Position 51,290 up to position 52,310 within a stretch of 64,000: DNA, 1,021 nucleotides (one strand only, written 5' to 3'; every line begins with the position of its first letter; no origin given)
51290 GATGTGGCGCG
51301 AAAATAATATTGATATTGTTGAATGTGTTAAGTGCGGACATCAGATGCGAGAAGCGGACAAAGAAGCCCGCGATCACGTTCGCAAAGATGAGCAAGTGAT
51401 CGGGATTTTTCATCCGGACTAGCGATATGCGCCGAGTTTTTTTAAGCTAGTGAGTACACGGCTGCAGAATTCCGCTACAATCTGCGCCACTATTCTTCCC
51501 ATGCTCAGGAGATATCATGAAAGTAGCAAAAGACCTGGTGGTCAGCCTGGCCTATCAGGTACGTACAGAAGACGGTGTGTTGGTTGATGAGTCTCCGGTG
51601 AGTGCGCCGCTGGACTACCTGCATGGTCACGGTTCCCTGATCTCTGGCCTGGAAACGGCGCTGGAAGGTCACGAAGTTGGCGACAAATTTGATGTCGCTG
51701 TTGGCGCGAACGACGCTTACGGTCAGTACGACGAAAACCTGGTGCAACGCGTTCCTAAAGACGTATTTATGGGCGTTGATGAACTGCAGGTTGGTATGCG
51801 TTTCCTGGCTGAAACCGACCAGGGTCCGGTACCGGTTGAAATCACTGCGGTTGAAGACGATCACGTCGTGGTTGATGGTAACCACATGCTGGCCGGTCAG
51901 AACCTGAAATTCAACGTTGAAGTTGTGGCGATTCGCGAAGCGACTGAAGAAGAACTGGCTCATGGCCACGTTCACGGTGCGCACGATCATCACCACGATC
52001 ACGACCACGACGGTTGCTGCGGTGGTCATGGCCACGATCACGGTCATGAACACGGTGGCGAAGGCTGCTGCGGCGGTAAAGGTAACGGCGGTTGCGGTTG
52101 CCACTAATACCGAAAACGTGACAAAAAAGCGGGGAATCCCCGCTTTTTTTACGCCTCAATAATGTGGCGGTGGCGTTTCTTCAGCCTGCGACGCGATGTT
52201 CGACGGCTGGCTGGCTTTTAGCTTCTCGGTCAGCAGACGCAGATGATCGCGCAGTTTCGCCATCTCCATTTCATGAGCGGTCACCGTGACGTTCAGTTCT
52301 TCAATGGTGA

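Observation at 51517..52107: SlyD His/Cys-rich tail encoded by a short-period nucleotide repeat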

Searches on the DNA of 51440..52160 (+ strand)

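Call 7: search_dna_similar(query=window:51440-52160:+, collection=ecoli_genomes, mode=near, rows=spread, max_rows=60)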
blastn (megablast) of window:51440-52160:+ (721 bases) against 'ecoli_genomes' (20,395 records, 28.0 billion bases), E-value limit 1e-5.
Records with a match: 5425; places in all: 5425; records where one place covers at least 80% of the query: 5424.
Genomes with a match: 5425 of 5426; with a place that covers at least 80% of the query: 5424. Places per genome that has any: lowest 1, median 1, highest 1. On chromosomes: 5424 places; on plasmids: 1.
Best place of each record, by identity: >=99% 667; 95-99% 4758.
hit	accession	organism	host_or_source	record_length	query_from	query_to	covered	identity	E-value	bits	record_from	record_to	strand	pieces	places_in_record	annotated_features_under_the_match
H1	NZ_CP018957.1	Escherichia coli strain Ecol_316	Homo sapiens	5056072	1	721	100%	100.0%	0e+0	1332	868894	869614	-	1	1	slyD: peptidylprolyl isomerase | slyX: protein SlyX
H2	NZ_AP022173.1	Escherichia coli strain WP7-S17-ESBL-01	-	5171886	1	721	100%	99.6%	0e+0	1315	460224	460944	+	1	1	slyD: peptidylprolyl isomerase | slyX: protein SlyX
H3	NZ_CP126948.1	Escherichia coli O78:H4 strain APEC E14033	Gallus gallus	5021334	1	721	100%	99.6%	0e+0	1315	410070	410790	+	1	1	slyD: peptidylprolyl isomerase | slyX: protein SlyX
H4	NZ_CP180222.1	Escherichia coli strain Q65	sputum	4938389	1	721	100%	99.6%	0e+0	1315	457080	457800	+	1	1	slyD: peptidylprolyl isomerase | slyX: protein SlyX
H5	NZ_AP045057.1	Escherichia coli strain JNE25-005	Homo sapiens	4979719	1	721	100%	99.6%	0e+0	1315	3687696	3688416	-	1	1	slyD: peptidylprolyl isomerase | slyX: protein SlyX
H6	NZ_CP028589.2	Escherichia coli strain WCHEC4533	Homo sapiens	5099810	1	721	100%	99.4%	0e+0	1310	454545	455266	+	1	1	slyD: peptidylprolyl isomerase | slyX: protein SlyX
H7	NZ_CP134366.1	Escherichia coli strain TUM12368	Chicken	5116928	1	721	100%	99.4%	0e+0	1310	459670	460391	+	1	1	slyD: peptidylprolyl isomerase | slyX: protein SlyX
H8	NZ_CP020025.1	Escherichia coli strain WB61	Rupornis magnirostris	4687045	1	721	100%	99.3%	0e+0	1304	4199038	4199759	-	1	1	slyD: peptidylprolyl isomerase | slyX: protein SlyX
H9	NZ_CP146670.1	Escherichia coli strain MS 21-1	Homo sapiens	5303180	1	721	100%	98.8%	0e+0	1282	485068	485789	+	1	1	slyD: peptidylprolyl isomerase | slyX: protein SlyX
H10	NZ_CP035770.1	Escherichia coli O145 strain RM8988-C1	Cattle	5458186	1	721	100%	98.8%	0e+0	1282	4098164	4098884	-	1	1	slyD: peptidylprolyl isomerase | slyX: protein SlyX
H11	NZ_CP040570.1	Escherichia coli O157:H7 strain ECP17-1298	Homo sapiens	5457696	1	721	100%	98.8%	0e+0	1282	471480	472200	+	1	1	slyD: peptidylprolyl isomerase | slyX: protein SlyX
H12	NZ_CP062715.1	Escherichia coli O157:H7 strain Z1826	Bovine Faeces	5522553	1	721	100%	98.8%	0e+0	1282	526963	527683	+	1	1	slyD: peptidylprolyl isomerase | slyX: protein SlyX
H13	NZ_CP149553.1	Escherichia coli strain 1604D011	Sus scrofa domesticus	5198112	1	721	100%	98.8%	0e+0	1282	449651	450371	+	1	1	slyD: peptidylprolyl isomerase | slyX: protein SlyX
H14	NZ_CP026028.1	Escherichia coli strain CIT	Essential oils isolation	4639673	1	721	100%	98.6%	0e+0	1277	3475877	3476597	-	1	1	slyD: peptidylprolyl isomerase | slyX: protein SlyX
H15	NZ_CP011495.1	Escherichia coli strain NCM3722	Homo sapiens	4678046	1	721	100%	98.6%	0e+0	1277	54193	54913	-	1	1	slyD: peptidylprolyl isomerase | slyX: protein SlyX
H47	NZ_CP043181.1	Escherichia coli O2:H6 strain PG20180057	mouse gut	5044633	1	721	100%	98.1%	0e+0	1254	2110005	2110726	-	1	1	slyD: peptidylprolyl isomerase | slyX: protein SlyX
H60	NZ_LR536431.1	Escherichia coli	-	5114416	1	564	78%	98.9%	0e+0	1009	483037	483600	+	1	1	slyD: peptidylprolyl isomerase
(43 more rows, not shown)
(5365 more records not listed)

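Call 8: get_annotated_region(hit=H60, flank=2500)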
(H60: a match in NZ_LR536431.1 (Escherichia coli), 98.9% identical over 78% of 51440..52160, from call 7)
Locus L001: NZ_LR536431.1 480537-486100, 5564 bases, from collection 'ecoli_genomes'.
description: Escherichia coli isolate f9610206-5e81-11e8-bf7f-3c4a9275d6c8 chromosome VREC0864
organism: Escherichia coli (NCBI taxid 562)
replicon: chromosome; assembly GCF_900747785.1
host: -; source: -; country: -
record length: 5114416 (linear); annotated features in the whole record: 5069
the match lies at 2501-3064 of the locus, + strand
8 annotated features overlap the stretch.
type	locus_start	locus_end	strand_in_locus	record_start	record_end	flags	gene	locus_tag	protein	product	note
CDS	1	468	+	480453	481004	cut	kefG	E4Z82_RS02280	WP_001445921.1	glutathione-regulated potassium-efflux system ancillary protein KefG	-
CDS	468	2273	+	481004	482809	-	kefB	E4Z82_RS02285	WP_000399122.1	glutathione-regulated potassium-efflux system protein KefB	-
CDS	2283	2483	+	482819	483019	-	yheV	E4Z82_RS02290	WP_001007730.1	YheV family putative zinc ribbon protein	-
CDS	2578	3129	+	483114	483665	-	slyD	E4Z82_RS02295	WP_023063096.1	peptidylprolyl isomerase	-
CDS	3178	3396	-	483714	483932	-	slyX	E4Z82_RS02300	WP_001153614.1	protein SlyX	-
CDS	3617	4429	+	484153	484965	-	fkpA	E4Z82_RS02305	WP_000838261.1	FKBP-type peptidyl-prolyl cis-trans isomerase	-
CDS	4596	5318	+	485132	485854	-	yheO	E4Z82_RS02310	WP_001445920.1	helix-turn-helix transcriptional regulator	-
CDS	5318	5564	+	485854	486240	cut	tusD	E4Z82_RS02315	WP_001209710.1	sulfurtransferase complex subunit TusD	-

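Call 9: get_annotated_region(hit=H6, flank=300)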
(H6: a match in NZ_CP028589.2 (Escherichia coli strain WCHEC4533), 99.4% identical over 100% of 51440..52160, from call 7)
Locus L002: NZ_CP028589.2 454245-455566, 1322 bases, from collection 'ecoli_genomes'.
description: Escherichia coli strain WCHEC4533 chromosome, complete genome
organism: Escherichia coli strain WCHEC4533 (NCBI taxid 562)
replicon: chromosome; assembly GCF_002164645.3
host: Homo sapiens; source: -; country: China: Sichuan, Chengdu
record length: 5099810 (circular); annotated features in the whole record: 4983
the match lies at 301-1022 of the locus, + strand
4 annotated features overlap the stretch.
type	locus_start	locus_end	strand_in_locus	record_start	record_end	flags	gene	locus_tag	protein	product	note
CDS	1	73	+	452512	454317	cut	kefB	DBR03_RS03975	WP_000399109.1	glutathione-regulated potassium-efflux system protein KefB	-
CDS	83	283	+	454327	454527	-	yheV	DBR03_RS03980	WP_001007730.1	YheV family putative zinc ribbon protein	-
CDS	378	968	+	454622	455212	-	slyD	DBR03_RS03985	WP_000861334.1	peptidylprolyl isomerase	-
CDS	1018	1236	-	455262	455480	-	slyX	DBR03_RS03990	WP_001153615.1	protein SlyX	-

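Call 10: get_annotated_region(hit=H9, flank=300)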
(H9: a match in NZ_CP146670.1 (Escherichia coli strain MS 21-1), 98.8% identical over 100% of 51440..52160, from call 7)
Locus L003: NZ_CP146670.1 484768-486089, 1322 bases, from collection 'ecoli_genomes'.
description: Escherichia coli strain MS 21-1 chromosome, complete genome
organism: Escherichia coli strain MS 21-1 (NCBI taxid 562)
replicon: chromosome; assembly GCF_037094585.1
host: Homo sapiens; source: Colon; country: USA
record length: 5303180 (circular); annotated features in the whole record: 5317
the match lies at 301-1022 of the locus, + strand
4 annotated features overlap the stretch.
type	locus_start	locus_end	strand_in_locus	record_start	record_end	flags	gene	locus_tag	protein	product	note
CDS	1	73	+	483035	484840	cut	kefB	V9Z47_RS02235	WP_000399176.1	glutathione-regulated potassium-efflux system protein KefB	-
CDS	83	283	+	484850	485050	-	yheV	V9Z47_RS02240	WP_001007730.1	YheV family putative zinc ribbon protein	-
CDS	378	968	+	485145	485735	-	slyD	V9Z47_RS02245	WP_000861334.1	peptidylprolyl isomerase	-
CDS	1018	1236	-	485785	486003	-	slyX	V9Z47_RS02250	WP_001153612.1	protein SlyX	-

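Call 11: get_annotated_region(hit=H47, flank=300)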
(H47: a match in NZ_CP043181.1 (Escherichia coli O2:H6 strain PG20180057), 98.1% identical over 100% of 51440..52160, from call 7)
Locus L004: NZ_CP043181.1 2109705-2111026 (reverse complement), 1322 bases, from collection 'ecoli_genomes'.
description: Escherichia coli O2:H6 strain PG20180057 chromosome, complete genome
organism: Escherichia coli O2:H6 strain PG20180057 (NCBI taxid 1502658)
replicon: chromosome; assembly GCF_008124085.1
host: -; source: mouse gut; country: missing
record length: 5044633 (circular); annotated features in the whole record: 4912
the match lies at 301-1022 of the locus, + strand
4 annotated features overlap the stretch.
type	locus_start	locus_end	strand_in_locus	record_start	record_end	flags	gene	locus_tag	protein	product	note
CDS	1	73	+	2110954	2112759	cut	kefB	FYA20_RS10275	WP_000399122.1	glutathione-regulated potassium-efflux system protein KefB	-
CDS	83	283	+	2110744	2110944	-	yheV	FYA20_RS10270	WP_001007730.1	YheV family putative zinc ribbon protein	-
CDS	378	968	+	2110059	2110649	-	slyD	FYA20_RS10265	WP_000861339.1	peptidylprolyl isomerase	-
CDS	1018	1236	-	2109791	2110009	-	slyX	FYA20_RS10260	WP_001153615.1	protein SlyX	-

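Call 21: search_dna_similar(query=L005:844-963:+, collection=ecoli_genomes, mode=near, rows=best, max_rows=40)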
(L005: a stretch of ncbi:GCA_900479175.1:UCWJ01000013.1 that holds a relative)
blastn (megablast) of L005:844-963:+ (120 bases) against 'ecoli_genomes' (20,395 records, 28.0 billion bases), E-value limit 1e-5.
Records with a match: 5354; places in all: 5355; records where one place covers at least 80% of the query: 2.
Genomes with a match: 5354 of 5426; with a place that covers at least 80% of the query: 2. Places per genome that has any: lowest 1, median 1, highest 2. On chromosomes: 5354 places; on plasmids: 1.
Best place of each record, by identity: >=99% 3506; 95-99% 1830; 90-95% 17; 80-90% 1.
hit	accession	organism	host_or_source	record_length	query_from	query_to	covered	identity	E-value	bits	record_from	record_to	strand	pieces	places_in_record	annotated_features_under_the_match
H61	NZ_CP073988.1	Escherichia coli strain MB10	Poultry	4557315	1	120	100%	100.0%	2e-55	222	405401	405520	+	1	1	slyD: peptidylprolyl isomerase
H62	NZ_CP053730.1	Escherichia coli strain CP61_Sichuan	pig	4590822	1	120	100%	85.7%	7e-26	124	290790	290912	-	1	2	slyD: peptidylprolyl isomerase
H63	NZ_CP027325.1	Escherichia coli strain 2013C-4830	Homo sapiens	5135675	34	120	73%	94.3%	1e-28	134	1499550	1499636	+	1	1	slyD: peptidylprolyl isomerase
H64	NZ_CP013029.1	Escherichia coli strain 2012C-4227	Homo sapiens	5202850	34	120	73%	94.3%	1e-28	134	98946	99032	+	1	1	slyD: peptidylprolyl isomerase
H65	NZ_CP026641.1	Escherichia coli strain FORC_082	chicken meat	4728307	35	120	72%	93.0%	2e-26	126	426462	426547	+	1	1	slyD: peptidylprolyl isomerase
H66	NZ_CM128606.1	Escherichia coli strain E100341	Homo sapiens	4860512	35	120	72%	93.0%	2e-26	126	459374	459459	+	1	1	slyD: peptidylprolyl isomerase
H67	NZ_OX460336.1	Escherichia coli strain EC0026B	Derived from parental isolate EC0026B ...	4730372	35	120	72%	93.0%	2e-26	126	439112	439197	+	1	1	slyD: peptidylprolyl isomerase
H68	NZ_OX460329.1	Escherichia coli strain EC0026B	Derived from parental isolate EC0026B ...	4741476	35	120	72%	93.0%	2e-26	126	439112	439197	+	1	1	slyD: peptidylprolyl isomerase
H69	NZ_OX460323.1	Escherichia coli strain EC0026B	Derived from parental isolate EC0026B ...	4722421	35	120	72%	93.0%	2e-26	126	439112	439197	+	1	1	slyD: peptidylprolyl isomerase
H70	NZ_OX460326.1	Escherichia coli strain EC0026B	Derived from parental isolate EC0026B ...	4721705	35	120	72%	93.0%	2e-26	126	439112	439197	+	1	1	slyD: peptidylprolyl isomerase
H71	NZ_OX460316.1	Escherichia coli strain EC0026B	Derived from parental isolate EC0026B ...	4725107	35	120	72%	93.0%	2e-26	126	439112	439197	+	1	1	slyD: peptidylprolyl isomerase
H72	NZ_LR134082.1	Escherichia coli strain NCTC9038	missing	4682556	35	120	72%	93.0%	2e-26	126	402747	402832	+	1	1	slyD: peptidylprolyl isomerase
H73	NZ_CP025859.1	Escherichia coli strain 504239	Homo sapiens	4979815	45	120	63%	100.0%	7e-31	141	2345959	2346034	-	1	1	slyD: peptidylprolyl isomerase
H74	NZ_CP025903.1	Escherichia coli strain 300709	Homo sapiens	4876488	45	120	63%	100.0%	7e-31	141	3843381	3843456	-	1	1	slyD: peptidylprolyl isomerase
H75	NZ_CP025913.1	Escherichia coli strain 203740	Homo sapiens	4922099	45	120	63%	100.0%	7e-31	141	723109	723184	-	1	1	slyD: peptidylprolyl isomerase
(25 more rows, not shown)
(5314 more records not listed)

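Call 22: search_dna_similar(query=L001:3011-3130:+, collection=ecoli_genomes, mode=near, rows=best, max_rows=25)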
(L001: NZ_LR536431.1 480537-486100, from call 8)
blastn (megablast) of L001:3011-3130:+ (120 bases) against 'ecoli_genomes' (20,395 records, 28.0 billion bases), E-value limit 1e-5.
Records with a match: 5339; places in all: 5339; records where one place covers at least 80% of the query: 1786.
Genomes with a match: 5339 of 5426; with a place that covers at least 80% of the query: 1786. Places per genome that has any: lowest 1, median 1, highest 1. On chromosomes: 5338 places; on plasmids: 1.
Best place of each record, by identity: >=99% 306; 95-99% 3863; 90-95% 1170.
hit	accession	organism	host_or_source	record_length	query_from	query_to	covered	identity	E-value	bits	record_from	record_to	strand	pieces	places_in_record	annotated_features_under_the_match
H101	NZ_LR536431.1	Escherichia coli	-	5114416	1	120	100%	100.0%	2e-55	222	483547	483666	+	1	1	slyD: peptidylprolyl isomerase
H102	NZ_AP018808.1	Escherichia coli strain E2865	Bos taurus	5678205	1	120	100%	99.2%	8e-30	237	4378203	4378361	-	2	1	slyD: peptidylprolyl isomerase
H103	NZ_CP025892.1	Escherichia coli strain 503025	Homo sapiens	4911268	1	120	100%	99.2%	8e-30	237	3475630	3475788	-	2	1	slyD: peptidylprolyl isomerase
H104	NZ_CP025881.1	Escherichia coli strain 503440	Homo sapiens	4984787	1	120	100%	99.2%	8e-30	237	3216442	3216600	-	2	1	slyD: peptidylprolyl isomerase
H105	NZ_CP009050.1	Escherichia coli NCCP15648 strain NCCP15648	stool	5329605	1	120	100%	99.2%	8e-30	237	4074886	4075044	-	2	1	slyD: peptidylprolyl isomerase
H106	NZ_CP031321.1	Escherichia coli strain ST2350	Homo sapiens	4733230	1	120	100%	99.2%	8e-30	237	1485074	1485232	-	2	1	slyD: peptidylprolyl isomerase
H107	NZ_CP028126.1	Escherichia coli O26 str. RM10386 strain RM10386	Bos taurus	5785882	1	120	100%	99.2%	8e-30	237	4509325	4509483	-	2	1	slyD: peptidylprolyl isomerase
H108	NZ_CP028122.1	Escherichia coli O43 str. RM10042 strain RM10042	Bos taurus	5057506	1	120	100%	99.2%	8e-30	237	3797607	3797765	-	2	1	slyD: peptidylprolyl isomerase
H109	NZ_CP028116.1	Escherichia coli O26 str. RM8426 strain RM8426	Creek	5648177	1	120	100%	99.2%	8e-30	237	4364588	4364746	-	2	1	slyD: peptidylprolyl isomerase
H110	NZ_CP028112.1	Escherichia coli O103 str. RM8385 strain RM8385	Bos taurus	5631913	1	120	100%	99.2%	8e-30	237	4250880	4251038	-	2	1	slyD: peptidylprolyl isomerase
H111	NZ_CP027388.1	Escherichia coli strain 2011C-4251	Homo sapiens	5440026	1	120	100%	99.2%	8e-30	237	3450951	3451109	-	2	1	slyD: peptidylprolyl isomerase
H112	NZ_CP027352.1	Escherichia coli strain 2012C-4606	missing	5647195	1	120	100%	99.2%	8e-30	237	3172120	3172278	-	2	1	slyD: peptidylprolyl isomerase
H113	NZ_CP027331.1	Escherichia coli strain 2013C-3277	Homo sapiens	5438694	1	120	100%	99.2%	8e-30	237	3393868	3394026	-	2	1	slyD: peptidylprolyl isomerase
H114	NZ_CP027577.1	Escherichia coli strain 2013C-4225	Homo sapiens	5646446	1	120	100%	99.2%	8e-30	237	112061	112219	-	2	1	slyD: peptidylprolyl isomerase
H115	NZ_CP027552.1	Escherichia coli strain 2015C-4498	Homo sapiens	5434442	1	120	100%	99.2%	8e-30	237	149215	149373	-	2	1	slyD: peptidylprolyl isomerase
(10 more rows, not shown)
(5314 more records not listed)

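Call 23: get_annotated_region(hit=H62, flank=700)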
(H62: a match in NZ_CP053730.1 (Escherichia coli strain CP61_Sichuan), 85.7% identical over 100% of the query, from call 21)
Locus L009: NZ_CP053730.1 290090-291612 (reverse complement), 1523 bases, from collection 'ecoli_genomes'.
description: Escherichia coli strain CP61_Sichuan chromosome, complete genome
organism: Escherichia coli strain CP61_Sichuan (NCBI taxid 562)
replicon: chromosome; assembly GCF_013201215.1
host: pig; source: slaughterhouse; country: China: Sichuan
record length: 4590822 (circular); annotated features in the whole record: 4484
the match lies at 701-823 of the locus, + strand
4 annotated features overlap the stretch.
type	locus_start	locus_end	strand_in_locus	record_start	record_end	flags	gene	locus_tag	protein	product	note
CDS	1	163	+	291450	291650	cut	yheV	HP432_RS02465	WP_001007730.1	YheV family putative zinc ribbon protein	-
CDS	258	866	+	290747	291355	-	slyD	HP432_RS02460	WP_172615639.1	peptidylprolyl isomerase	-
CDS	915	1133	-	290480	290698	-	slyX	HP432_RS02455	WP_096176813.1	protein SlyX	-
CDS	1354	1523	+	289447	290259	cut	fkpA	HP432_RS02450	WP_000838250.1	FKBP-type peptidyl-prolyl cis-trans isomerase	-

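Call 24: get_annotated_region(hit=H61, flank=700)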
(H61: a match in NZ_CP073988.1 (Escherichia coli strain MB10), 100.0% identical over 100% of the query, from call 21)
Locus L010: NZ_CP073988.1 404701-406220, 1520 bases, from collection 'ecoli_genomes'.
description: Escherichia coli strain MB10 chromosome, complete genome
organism: Escherichia coli strain MB10 (NCBI taxid 562)
replicon: chromosome; assembly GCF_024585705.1
host: Poultry; source: Cloacal sample; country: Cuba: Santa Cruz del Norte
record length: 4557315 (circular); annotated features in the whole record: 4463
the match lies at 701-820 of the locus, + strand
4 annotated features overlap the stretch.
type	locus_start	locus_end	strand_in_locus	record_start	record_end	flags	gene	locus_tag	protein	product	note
CDS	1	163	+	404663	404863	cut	yheV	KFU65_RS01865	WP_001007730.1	YheV family putative zinc ribbon protein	-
CDS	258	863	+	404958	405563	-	slyD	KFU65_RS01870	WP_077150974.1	peptidylprolyl isomerase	-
CDS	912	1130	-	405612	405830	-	slyX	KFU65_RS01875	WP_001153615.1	protein SlyX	-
CDS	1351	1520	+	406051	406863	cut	fkpA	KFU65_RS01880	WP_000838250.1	FKBP-type peptidyl-prolyl cis-trans isomerase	-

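Call 31: search_dna_similar(query=window:51975-52050:+, collection=ecoli_genomes, mode=near, rows=spread, max_rows=60)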
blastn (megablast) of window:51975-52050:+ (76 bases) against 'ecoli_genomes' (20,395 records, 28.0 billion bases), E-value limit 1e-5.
Records with a match: 5397; places in all: 5398; records where one place covers at least 80% of the query: 5381.
Genomes with a match: 5397 of 5426; with a place that covers at least 80% of the query: 5381. Places per genome that has any: lowest 1, median 1, highest 2. On chromosomes: 5397 places; on plasmids: 1.
Best place of each record, by identity: >=99% 584; 95-99% 4807; 90-95% 6.
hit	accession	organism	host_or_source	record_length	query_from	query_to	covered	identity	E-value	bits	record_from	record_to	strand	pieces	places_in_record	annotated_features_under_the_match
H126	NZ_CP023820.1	Escherichia coli strain 7/2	Homo sapiens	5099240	1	76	100%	100.0%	3e-31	141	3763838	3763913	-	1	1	slyD: peptidylprolyl isomerase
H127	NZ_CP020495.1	Escherichia coli strain 103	Homo sapiens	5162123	1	76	100%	100.0%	3e-31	141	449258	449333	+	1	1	slyD: peptidylprolyl isomerase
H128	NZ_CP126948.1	Escherichia coli O78:H4 strain APEC E14033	Gallus gallus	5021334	1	76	100%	100.0%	3e-31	141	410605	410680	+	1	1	slyD: peptidylprolyl isomerase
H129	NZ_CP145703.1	Escherichia coli strain S1-CAM-04-C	Homo sapiens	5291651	1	76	100%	100.0%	3e-31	141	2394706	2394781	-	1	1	slyD: peptidylprolyl isomerase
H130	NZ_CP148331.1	Escherichia coli strain Z1323HEC0462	Homo sapiens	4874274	1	76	100%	100.0%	3e-31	141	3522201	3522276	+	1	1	slyD: peptidylprolyl isomerase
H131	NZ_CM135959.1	Escherichia coli strain NY1601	Chicken feces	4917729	1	76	100%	100.0%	3e-31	141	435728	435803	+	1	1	slyD: peptidylprolyl isomerase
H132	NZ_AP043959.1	Escherichia coli strain 20AH011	Canis lupus familiaris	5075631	1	76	100%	100.0%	3e-31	141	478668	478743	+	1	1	slyD: peptidylprolyl isomerase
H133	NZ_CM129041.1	Escherichia coli strain 500010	Homo sapiens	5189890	1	76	100%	98.7%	2e-29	135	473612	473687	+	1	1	slyD: peptidylprolyl isomerase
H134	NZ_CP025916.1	Escherichia coli strain 120899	Homo sapiens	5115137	1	76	100%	97.4%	7e-28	130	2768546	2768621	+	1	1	slyD: peptidylprolyl isomerase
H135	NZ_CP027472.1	Escherichia coli strain 2014C-3050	missing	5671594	1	76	100%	97.4%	7e-28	130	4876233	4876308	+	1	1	slyD: peptidylprolyl isomerase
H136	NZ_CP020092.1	Escherichia coli strain 13E0725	cattle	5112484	1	76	100%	97.4%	7e-28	130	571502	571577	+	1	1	slyD: peptidylprolyl isomerase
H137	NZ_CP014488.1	Escherichia coli strain G749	Homo sapiens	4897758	1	76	100%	97.4%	7e-28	130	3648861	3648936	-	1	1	slyD: peptidylprolyl isomerase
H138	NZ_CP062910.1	Escherichia coli O112ab:H8 strain Res13-Lact-EA06-22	Sus scrofa domesticus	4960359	1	76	100%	97.4%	7e-28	130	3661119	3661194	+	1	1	slyD: peptidylprolyl isomerase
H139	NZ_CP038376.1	Escherichia coli O157:H7 strain F1273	beef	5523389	1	76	100%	97.4%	7e-28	130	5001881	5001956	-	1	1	slyD: peptidylprolyl isomerase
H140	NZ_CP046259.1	Escherichia coli strain ECO2947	Homo sapiens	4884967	1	76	100%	97.4%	7e-28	130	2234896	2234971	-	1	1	slyD: peptidylprolyl isomerase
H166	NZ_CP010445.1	Escherichia coli K-12 strain K-12 MG1655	not applicable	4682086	1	76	100%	96.1%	3e-26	124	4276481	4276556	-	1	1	slyD: peptidylprolyl isomerase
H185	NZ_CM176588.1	Escherichia coli strain cM2a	Homo sapiens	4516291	20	76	75%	98.2%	6e-19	100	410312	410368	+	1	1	slyD: peptidylprolyl isomerase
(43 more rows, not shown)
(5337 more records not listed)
